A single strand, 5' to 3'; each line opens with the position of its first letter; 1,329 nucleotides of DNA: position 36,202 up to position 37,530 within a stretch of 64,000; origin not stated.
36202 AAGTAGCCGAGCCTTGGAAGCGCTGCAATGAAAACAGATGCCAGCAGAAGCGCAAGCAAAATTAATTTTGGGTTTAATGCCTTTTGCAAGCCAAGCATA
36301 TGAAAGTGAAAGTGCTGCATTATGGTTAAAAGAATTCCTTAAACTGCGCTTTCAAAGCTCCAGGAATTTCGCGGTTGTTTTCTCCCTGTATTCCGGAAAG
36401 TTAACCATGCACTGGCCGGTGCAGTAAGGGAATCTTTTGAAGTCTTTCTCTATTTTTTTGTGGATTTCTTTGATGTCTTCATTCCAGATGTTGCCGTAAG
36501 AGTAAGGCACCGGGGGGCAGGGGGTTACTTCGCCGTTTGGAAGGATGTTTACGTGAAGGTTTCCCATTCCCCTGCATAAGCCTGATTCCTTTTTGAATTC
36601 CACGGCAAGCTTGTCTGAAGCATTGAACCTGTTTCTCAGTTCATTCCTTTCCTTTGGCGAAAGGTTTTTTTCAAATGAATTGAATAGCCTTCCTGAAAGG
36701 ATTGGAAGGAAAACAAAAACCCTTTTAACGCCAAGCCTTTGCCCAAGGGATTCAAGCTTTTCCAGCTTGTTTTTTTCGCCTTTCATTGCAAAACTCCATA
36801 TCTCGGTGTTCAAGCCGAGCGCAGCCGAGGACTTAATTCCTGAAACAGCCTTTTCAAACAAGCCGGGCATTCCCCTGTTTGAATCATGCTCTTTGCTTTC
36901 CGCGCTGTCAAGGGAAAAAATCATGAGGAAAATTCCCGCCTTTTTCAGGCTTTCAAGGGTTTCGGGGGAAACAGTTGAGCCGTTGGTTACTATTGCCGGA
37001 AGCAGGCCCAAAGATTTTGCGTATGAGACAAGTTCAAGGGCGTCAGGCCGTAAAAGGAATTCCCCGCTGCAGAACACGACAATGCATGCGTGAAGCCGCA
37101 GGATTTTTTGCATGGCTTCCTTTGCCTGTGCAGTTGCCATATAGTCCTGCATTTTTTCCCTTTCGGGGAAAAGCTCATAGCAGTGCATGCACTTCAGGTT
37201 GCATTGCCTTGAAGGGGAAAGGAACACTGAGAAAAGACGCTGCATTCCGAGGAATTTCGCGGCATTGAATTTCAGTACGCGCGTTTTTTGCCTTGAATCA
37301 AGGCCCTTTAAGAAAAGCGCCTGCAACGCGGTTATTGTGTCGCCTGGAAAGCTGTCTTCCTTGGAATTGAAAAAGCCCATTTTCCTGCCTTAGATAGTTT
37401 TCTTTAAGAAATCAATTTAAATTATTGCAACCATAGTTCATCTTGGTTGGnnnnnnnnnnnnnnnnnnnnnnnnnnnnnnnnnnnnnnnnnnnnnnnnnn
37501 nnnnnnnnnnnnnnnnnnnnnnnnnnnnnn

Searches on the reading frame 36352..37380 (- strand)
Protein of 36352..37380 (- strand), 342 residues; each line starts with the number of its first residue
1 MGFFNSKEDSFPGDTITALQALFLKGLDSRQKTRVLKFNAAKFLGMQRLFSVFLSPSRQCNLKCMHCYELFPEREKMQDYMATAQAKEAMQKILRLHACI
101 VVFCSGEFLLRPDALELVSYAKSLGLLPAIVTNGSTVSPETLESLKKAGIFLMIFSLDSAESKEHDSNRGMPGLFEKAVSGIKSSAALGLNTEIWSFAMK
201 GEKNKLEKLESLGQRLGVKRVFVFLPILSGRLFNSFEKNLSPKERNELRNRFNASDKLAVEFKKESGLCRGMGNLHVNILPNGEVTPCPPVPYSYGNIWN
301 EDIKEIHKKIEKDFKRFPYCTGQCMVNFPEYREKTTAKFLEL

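Call 60: search_protein_families(library=pfam, proteins=[window:36352-37380:-], max_evalue=0.00001)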
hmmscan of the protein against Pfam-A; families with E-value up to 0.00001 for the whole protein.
window:36352-37380:- (342 aa): 2 families
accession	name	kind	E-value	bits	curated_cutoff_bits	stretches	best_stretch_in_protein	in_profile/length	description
PF04055.27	Radical_SAM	-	1.3e-15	58.4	29.5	1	55-208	2-158/166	Radical SAM superfamily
PF13186.11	SPASM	-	4.5e-06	27.3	21.5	0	269-324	1-66/67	Iron-sulfur cluster-binding domain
